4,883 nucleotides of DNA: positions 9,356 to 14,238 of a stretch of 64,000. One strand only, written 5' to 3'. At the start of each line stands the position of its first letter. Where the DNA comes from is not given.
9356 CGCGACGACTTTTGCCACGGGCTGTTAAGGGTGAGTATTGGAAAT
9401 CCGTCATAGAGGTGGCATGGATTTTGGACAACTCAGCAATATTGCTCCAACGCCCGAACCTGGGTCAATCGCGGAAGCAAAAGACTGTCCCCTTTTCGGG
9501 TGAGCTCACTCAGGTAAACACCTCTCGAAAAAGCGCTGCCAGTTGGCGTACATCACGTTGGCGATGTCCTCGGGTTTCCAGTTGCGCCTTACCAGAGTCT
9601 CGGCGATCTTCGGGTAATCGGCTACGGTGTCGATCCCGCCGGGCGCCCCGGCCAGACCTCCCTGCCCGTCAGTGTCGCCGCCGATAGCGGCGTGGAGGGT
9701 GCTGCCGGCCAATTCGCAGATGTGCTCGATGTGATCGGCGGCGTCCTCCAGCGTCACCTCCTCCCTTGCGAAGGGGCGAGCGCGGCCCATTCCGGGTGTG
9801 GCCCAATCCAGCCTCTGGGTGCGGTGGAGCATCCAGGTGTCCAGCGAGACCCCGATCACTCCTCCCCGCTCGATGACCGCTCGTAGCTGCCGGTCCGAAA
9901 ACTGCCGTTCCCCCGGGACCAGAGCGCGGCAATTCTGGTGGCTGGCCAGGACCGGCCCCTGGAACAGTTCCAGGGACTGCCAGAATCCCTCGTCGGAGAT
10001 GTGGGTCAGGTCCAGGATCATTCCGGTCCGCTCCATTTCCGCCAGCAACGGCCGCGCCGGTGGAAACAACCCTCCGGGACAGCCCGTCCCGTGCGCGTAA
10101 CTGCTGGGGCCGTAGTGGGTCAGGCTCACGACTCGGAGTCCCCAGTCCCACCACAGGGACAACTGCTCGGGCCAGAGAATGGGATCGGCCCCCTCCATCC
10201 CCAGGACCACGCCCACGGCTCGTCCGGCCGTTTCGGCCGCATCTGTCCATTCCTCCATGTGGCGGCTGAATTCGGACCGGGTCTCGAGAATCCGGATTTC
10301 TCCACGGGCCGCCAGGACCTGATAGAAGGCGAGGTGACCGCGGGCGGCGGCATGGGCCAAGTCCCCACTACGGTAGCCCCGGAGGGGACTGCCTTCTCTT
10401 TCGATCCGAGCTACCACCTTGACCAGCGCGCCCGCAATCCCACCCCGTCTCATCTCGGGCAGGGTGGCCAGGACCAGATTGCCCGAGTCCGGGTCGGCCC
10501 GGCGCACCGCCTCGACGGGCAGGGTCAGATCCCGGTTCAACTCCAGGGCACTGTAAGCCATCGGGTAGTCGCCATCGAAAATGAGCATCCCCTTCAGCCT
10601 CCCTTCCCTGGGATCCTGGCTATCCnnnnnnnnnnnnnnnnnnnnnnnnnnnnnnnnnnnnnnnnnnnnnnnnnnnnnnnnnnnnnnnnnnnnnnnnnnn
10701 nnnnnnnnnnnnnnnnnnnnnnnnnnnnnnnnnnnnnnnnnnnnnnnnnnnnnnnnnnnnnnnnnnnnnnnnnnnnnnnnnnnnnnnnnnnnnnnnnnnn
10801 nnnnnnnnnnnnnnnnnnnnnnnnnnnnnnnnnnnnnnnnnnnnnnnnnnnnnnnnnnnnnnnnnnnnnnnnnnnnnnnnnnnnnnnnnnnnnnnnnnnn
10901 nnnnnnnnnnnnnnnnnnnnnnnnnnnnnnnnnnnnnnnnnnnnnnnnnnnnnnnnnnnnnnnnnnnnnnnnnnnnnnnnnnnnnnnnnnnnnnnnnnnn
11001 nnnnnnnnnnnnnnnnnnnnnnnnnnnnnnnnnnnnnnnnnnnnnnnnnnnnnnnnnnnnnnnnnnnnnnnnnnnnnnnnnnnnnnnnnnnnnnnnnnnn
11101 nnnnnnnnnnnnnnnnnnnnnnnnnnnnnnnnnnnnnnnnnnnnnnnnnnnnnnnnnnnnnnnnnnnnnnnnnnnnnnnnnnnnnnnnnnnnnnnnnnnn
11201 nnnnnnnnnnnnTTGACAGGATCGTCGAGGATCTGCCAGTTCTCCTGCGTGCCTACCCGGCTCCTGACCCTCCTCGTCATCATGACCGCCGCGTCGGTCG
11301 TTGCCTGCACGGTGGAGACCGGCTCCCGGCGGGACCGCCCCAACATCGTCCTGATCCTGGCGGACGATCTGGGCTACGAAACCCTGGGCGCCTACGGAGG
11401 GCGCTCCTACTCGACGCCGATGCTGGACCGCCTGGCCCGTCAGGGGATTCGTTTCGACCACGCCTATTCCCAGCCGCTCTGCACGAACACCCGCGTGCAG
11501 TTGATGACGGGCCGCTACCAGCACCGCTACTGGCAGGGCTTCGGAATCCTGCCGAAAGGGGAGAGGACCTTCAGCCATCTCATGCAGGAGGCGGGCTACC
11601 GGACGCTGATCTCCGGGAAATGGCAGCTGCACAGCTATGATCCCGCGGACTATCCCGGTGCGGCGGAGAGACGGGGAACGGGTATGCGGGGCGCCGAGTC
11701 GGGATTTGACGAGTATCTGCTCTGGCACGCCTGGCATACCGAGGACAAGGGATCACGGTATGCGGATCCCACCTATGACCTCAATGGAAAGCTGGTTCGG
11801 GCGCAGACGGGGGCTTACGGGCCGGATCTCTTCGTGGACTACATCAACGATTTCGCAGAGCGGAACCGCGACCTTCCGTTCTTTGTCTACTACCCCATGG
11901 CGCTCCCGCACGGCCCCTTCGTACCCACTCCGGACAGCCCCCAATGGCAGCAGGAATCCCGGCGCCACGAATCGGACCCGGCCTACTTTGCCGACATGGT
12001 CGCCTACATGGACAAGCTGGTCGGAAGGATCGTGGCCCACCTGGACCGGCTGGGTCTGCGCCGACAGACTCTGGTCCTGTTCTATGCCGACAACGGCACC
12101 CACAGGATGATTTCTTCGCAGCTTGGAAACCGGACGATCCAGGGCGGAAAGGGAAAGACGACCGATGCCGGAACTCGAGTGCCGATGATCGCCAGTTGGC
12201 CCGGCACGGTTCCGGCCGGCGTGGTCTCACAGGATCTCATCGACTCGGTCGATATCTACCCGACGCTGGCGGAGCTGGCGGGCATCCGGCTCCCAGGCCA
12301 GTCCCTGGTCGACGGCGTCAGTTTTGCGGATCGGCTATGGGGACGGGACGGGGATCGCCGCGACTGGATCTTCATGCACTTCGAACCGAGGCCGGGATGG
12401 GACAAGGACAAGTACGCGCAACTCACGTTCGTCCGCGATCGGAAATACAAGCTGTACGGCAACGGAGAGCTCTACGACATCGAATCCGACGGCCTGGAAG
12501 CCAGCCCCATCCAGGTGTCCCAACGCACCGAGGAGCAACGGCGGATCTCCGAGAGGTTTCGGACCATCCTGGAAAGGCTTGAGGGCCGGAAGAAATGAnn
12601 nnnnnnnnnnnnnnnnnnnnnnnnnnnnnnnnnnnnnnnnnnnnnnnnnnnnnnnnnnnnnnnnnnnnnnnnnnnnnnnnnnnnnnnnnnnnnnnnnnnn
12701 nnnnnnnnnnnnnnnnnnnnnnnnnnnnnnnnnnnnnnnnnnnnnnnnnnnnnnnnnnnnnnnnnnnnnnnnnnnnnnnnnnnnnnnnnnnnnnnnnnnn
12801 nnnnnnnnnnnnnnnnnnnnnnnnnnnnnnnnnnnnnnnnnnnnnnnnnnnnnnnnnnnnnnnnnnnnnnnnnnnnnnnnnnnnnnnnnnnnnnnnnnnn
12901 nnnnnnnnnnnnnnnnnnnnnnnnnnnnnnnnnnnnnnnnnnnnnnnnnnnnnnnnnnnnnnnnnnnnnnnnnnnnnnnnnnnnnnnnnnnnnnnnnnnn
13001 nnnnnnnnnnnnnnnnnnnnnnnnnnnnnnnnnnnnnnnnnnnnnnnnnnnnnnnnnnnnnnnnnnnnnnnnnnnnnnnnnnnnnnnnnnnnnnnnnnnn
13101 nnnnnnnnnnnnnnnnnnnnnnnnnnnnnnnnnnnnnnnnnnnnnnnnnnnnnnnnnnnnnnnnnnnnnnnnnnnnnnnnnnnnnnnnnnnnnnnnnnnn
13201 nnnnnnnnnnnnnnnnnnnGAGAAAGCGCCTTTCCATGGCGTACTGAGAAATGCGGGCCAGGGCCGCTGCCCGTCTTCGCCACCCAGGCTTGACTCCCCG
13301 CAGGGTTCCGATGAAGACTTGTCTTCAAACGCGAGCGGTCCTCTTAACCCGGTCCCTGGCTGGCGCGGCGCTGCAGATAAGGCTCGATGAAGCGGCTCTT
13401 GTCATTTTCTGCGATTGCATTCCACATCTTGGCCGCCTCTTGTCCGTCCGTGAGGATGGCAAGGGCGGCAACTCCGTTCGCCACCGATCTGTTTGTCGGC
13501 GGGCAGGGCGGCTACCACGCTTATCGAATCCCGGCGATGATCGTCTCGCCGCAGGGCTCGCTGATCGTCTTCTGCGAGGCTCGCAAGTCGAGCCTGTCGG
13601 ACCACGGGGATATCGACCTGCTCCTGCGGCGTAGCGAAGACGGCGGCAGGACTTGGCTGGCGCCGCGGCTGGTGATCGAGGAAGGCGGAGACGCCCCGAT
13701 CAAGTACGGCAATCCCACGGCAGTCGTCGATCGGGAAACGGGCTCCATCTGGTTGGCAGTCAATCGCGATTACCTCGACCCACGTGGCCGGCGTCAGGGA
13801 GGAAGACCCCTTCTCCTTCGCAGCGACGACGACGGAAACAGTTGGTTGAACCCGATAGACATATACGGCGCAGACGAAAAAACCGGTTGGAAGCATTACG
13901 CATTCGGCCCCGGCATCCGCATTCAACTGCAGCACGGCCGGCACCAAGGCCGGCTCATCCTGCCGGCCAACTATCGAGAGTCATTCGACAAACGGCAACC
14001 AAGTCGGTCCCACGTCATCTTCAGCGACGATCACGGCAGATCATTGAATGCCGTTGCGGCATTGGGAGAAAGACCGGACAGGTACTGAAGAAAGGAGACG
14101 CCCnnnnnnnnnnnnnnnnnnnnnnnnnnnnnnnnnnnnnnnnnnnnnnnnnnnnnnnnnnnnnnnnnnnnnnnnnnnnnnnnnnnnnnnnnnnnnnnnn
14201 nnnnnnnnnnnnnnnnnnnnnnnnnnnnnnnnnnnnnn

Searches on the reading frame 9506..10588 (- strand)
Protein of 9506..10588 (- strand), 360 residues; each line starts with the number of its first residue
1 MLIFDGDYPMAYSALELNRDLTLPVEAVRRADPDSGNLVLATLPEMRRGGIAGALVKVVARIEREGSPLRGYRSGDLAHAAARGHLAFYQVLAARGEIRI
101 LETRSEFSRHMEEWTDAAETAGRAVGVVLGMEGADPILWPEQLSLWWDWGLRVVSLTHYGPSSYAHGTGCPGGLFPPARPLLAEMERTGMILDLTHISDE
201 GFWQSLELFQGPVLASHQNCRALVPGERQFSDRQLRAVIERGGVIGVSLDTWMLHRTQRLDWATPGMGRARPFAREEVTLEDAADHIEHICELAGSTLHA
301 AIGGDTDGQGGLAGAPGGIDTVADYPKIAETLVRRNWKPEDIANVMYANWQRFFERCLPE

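Call 26: search_protein_families(library=pfam, proteins=[window:9506-10588:-])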
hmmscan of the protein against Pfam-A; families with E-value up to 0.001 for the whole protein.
window:9506-10588:- (360 aa): 1 family
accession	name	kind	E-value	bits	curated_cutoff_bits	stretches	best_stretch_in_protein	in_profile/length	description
PF01244.27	Peptidase_M19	-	3.9e-51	174.5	26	1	39-355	35-318/319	Membrane dipeptidase (Peptidase family M19)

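Call 42: find_encoding_contigs(protein=window:9506-10588:-, flank=10000, max_places=6)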
Protein window:9506-10588:- (360 aa): 4 contigs read that carry it; 3 places shown.
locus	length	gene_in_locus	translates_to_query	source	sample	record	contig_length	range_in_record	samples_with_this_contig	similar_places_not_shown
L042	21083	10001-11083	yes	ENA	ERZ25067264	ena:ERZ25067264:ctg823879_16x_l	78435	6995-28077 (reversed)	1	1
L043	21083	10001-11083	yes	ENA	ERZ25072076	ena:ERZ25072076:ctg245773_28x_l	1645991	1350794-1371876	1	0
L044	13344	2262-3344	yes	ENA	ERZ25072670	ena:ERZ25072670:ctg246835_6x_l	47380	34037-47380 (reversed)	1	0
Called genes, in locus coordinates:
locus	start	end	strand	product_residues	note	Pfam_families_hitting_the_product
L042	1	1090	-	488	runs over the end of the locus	-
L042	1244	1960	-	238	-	-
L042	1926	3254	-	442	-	-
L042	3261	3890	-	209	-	-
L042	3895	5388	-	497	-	PF00884:Sulfatase, PF01663:Phosphodiest, PF16347:SGSH_C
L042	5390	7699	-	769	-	PF13385:Laminin_G_3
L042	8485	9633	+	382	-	PF01385:OrfB_IS605, PF07282:Cas12f1-like_TNB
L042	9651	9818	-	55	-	-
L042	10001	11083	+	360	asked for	PF01244:Peptidase_M19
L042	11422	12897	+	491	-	PF01408:GFO_IDH_MocA, PF22725:GFO_IDH_MocA_C3 (faint), PF19051:GFO_IDH_MocA_C2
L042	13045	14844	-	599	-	PF00884:Sulfatase, PF16347:SGSH_C (weak)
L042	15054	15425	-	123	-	PF01850:PIN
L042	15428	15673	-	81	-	PF02604:PhdYeFM_antitox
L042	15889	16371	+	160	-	PF11138:DUF2911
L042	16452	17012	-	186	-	PF00080:Sod_Cu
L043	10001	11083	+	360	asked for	PF01244:Peptidase_M19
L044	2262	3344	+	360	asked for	PF01244:Peptidase_M19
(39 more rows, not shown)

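Call 60: find_homologous_proteins(query=window:9506-10588:-, max_evalue=1e-60)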
Query window:9506-10588:- (360 aa): 2620 proteins with E <= 1e-60 among 8000 candidates; the best 120 are listed.
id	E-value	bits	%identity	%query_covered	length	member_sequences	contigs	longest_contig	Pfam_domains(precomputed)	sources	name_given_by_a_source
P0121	6.6e-240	813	99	100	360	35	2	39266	PF01244.28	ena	-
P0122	5.9e-211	718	88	100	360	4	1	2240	PF01244.28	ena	-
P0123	2.0e-159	549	67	100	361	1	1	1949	PF01244.28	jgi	jgi:membrane dipeptidase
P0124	5.4e-153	527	64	100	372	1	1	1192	PF01244.28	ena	-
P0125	3.0e-152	525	64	100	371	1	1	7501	PF01244.28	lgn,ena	-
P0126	5.8e-151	521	65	100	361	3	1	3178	PF01244.28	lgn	-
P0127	1.2e-150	520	63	100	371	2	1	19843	PF01244.28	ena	-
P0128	4.2e-149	515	64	100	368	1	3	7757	PF01244.28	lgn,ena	-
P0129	4.5e-149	514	64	100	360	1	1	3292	PF01244.28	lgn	-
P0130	2.3e-148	512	62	100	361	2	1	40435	PF01244.28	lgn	-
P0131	4.6e-148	511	65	100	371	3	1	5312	PF01244.28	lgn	-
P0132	1.9e-147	509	61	100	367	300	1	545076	PF01244.28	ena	-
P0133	2.1e-147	509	64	100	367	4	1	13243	PF01244.28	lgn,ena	-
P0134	2.2e-147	509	63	100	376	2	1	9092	PF01244.28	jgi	jgi:membrane dipeptidase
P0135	2.1e-146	506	63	100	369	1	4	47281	PF01244.28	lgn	-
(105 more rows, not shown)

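Call 61: find_encoding_contigs(protein=P0122, flank=5000, max_places=6)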
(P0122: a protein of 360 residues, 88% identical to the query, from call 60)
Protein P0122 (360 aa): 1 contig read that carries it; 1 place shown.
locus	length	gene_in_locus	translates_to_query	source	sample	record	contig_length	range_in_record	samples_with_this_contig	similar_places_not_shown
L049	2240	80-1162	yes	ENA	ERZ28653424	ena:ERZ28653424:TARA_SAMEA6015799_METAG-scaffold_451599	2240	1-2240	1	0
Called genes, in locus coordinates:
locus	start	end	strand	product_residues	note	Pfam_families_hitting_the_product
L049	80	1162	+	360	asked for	PF01244:Peptidase_M19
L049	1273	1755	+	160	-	PF11138:DUF2911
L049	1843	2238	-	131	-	?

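Call 68: list_cluster_members(proteins=[P0122, P0004])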
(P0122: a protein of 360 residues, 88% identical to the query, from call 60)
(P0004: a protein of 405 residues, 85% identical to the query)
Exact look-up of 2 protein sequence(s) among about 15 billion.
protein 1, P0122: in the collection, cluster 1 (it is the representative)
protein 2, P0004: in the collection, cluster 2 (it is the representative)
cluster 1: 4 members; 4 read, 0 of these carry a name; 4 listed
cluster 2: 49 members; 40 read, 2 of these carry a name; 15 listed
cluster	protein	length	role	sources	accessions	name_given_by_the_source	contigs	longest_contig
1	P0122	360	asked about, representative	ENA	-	-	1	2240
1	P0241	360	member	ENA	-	-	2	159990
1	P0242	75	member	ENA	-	-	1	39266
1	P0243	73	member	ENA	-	-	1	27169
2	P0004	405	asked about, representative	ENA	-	-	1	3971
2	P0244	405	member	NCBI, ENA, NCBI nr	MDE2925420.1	MAG: MFS transporter [Acidobacteriota bacterium] | MFS transporter [Acidobacteriota bacterium]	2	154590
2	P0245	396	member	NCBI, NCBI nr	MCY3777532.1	MAG: MFS transporter, partial [Candidatus Aminicenantes bacterium] | MFS transporter [Candidatus Aminicenantes bacterium]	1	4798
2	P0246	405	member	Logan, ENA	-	-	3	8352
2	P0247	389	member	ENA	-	-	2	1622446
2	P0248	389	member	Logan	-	-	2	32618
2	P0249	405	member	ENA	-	-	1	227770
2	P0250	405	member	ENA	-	-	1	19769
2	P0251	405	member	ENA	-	-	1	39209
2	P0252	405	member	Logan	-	-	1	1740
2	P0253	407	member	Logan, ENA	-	-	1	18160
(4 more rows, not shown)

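Call 69: find_encoding_contigs(protein=P0241, flank=10000, max_places=3)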
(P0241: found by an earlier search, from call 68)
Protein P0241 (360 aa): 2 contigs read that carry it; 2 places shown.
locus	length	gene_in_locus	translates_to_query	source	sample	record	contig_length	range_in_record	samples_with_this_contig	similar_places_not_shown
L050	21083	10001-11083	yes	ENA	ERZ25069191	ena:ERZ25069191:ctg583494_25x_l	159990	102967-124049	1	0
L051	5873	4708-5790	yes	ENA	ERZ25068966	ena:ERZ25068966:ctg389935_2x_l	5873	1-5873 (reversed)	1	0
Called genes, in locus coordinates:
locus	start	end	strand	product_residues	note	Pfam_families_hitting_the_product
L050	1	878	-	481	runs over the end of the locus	PF00884:Sulfatase, PF01663:Phosphodiest, PF16347:SGSH_C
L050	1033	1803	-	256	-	PF01177:Asp_Glu_race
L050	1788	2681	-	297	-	PF00561:Abhydrolase_1 (faint), PF00326:Peptidase_S9 (weak)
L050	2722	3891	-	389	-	PF07690:MFS_1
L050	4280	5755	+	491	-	PF00884:Sulfatase, PF16347:SGSH_C, PF14707:Sulfatase_C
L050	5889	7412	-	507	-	-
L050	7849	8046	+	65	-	-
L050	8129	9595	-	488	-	PF00884:Sulfatase, PF01663:Phosphodiest (faint), PF16347:SGSH_C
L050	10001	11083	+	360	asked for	PF01244:Peptidase_M19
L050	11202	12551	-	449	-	PF00884:Sulfatase, PF16347:SGSH_C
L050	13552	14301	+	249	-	PF01244:Peptidase_M19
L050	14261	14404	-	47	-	-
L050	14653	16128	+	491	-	PF01408:GFO_IDH_MocA, PF19051:GFO_IDH_MocA_C2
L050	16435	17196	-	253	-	-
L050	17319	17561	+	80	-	-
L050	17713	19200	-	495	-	PF00884:Sulfatase, PF16347:SGSH_C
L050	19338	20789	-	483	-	-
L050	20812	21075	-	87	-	-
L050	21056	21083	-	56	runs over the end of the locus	-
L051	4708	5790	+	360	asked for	PF01244:Peptidase_M19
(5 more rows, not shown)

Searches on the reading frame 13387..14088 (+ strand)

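Call 31: search_protein_families(library=pfam, proteins=[window:13387-14088:+], max_evalue=0.00001)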
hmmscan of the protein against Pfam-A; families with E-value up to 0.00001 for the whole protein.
window:13387-14088:+ (233 aa): 1 family
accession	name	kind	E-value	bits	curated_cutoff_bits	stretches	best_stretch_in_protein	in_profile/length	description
PF13088.12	BNR_2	-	5.6e-12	46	31.4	1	59-219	3-149/277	BNR repeat-like domain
